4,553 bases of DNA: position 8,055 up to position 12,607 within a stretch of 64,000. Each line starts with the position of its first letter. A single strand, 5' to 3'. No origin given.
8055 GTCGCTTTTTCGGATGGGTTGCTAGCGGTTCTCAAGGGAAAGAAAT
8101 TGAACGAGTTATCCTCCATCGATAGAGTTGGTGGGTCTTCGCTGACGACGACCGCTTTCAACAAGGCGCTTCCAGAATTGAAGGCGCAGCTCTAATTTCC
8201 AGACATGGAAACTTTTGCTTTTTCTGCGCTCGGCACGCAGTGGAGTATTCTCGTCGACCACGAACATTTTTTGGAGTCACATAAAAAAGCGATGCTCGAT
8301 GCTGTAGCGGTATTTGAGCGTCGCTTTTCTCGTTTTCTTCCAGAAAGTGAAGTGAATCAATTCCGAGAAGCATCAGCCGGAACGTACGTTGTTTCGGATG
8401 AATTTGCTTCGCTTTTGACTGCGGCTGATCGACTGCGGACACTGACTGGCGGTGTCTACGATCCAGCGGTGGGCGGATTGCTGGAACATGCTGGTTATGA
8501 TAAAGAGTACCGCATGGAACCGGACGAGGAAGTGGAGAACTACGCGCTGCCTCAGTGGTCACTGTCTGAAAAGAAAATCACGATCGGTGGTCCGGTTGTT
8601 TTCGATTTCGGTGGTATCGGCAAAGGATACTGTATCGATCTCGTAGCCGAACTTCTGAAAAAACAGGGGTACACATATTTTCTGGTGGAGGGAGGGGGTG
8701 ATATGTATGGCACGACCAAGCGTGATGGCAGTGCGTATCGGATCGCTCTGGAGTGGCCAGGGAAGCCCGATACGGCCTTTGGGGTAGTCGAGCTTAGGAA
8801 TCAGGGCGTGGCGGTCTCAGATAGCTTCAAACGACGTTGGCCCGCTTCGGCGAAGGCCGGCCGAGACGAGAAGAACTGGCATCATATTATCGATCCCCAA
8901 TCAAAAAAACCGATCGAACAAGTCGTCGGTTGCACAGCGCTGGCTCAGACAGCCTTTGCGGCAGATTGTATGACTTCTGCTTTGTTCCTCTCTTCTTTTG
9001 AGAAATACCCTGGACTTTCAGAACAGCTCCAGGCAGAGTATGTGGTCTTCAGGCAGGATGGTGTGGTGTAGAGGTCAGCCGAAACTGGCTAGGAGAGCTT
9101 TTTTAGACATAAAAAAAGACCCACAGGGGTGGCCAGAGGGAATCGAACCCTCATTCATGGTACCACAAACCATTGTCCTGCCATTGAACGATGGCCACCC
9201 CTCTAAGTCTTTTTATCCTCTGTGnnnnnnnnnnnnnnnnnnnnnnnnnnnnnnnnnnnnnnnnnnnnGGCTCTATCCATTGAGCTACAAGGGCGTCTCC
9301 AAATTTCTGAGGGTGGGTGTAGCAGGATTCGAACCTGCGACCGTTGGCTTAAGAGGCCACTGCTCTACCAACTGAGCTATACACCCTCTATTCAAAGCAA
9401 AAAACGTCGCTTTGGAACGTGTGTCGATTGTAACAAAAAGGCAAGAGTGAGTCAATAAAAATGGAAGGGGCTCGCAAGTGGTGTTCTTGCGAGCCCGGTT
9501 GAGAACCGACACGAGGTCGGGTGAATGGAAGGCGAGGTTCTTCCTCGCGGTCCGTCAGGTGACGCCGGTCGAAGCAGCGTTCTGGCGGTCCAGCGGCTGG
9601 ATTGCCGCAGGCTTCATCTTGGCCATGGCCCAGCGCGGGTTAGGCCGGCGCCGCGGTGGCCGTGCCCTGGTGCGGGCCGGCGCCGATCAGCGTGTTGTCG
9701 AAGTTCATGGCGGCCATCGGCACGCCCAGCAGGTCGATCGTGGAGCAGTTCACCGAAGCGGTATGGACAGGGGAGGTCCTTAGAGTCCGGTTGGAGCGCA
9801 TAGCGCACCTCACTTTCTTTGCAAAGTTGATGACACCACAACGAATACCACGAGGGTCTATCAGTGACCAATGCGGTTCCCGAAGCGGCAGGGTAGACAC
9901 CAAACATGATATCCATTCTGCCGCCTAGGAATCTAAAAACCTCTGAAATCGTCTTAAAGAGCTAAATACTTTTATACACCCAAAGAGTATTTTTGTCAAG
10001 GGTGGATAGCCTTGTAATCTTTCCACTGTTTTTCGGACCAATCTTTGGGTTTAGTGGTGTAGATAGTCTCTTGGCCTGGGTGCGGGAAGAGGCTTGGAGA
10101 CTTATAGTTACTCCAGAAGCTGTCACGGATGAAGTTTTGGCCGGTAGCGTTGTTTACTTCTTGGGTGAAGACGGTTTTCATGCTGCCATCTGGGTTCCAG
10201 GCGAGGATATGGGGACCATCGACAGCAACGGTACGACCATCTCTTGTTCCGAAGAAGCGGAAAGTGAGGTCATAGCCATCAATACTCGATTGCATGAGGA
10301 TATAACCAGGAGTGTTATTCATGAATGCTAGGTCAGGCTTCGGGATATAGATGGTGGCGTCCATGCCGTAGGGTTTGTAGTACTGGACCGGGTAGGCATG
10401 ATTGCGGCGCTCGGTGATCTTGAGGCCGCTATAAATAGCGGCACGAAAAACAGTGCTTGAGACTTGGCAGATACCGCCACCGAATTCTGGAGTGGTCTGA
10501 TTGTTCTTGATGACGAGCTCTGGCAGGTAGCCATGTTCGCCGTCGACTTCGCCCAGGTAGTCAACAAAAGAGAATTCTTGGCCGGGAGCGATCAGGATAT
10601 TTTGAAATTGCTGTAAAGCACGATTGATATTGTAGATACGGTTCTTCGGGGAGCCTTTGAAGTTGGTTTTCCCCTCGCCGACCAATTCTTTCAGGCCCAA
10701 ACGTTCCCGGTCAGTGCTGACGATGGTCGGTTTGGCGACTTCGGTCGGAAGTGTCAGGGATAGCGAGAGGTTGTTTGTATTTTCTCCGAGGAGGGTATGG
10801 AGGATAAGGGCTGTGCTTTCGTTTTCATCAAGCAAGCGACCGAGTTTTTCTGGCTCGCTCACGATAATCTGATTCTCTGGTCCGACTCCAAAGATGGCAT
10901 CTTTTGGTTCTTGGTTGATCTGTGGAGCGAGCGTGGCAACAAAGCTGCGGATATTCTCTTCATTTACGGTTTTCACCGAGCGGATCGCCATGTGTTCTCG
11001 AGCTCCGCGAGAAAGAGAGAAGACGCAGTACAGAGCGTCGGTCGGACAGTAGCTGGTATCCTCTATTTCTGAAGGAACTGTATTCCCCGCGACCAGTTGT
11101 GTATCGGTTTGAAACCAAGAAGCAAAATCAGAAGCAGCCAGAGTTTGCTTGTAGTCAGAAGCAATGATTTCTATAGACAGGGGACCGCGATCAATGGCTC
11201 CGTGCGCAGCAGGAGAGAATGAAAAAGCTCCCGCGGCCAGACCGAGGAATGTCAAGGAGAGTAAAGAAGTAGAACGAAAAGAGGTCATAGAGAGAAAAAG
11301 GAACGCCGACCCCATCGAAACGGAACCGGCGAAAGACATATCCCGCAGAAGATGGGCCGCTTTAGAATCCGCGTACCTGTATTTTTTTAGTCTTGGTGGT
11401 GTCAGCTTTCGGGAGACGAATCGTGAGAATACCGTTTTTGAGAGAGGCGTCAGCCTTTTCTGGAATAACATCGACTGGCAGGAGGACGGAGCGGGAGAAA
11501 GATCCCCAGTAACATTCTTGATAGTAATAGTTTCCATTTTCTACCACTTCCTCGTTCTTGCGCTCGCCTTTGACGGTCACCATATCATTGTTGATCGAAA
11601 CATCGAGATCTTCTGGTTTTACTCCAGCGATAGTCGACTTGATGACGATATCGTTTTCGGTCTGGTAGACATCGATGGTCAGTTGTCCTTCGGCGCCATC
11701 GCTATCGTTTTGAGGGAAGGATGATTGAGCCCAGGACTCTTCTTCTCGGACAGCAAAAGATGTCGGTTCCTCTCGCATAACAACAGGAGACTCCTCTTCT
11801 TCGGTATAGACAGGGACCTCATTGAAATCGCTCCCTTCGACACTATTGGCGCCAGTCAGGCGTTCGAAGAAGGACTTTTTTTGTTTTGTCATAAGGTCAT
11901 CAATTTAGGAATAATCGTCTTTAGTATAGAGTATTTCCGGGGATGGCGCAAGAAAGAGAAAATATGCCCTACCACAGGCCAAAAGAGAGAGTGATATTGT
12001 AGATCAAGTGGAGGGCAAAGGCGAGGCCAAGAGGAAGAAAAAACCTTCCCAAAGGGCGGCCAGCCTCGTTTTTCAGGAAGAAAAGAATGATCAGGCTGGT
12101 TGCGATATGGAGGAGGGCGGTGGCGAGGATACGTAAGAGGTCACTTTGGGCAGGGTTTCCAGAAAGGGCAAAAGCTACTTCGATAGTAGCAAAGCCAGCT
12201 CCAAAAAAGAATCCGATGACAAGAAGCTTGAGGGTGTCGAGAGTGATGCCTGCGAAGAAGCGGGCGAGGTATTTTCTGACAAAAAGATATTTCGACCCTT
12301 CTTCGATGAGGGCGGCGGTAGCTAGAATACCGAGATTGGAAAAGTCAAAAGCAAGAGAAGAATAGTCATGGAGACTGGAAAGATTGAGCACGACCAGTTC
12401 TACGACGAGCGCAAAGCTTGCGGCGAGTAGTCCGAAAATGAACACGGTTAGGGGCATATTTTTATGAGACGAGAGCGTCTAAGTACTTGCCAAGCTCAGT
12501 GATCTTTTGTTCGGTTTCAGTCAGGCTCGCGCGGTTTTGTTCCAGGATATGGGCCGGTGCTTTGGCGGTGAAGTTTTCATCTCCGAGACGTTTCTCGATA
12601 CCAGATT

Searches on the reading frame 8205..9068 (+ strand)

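Call 85: search_protein_families(library=pfam, proteins=[window:8205-9068:+], max_evalue=0.00001)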
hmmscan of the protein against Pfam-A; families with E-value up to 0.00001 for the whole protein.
window:8205-9068:+ (288 aa): 1 family
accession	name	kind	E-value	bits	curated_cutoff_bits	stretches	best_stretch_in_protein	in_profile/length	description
PF02424.20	ApbE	-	6.4e-46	157.5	25.6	1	9-276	1-259/266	ApbE family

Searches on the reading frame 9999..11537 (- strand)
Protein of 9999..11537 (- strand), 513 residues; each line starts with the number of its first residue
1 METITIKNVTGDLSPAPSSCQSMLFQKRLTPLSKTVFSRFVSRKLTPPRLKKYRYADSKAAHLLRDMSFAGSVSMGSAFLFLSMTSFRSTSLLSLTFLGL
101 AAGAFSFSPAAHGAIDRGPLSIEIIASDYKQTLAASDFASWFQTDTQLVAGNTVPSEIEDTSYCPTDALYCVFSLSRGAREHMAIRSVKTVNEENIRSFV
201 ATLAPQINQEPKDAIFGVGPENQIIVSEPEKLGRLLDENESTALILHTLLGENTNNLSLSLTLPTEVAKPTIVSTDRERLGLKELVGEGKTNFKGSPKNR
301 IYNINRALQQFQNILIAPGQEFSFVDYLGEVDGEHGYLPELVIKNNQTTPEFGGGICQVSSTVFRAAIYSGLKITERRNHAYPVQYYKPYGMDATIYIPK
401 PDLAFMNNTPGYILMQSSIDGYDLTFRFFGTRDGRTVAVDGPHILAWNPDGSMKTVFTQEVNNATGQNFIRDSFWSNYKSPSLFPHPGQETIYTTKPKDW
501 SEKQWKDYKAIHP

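Call 85: search_protein_families(library=pfam, proteins=[window:9999-11537:-], max_evalue=0.00001)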
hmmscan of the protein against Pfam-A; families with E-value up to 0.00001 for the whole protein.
window:9999-11537:- (513 aa): 1 family
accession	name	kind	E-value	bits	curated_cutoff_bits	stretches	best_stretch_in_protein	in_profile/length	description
PF04294.18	VanW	-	5.2e-41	139.6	27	1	299-428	1-129/130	VanW like protein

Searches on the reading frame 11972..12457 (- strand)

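Call 85: search_protein_families(library=pfam, proteins=[window:11972-12457:-], max_evalue=0.00001)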
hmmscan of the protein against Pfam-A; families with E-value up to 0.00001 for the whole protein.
window:11972-12457:- (162 aa): 1 family
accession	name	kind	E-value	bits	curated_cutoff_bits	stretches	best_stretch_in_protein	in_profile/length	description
PF13367.11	PrsW-protease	-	3.3e-11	43.5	23.5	1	3-159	7-176/196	PrsW family intramembrane metalloprotease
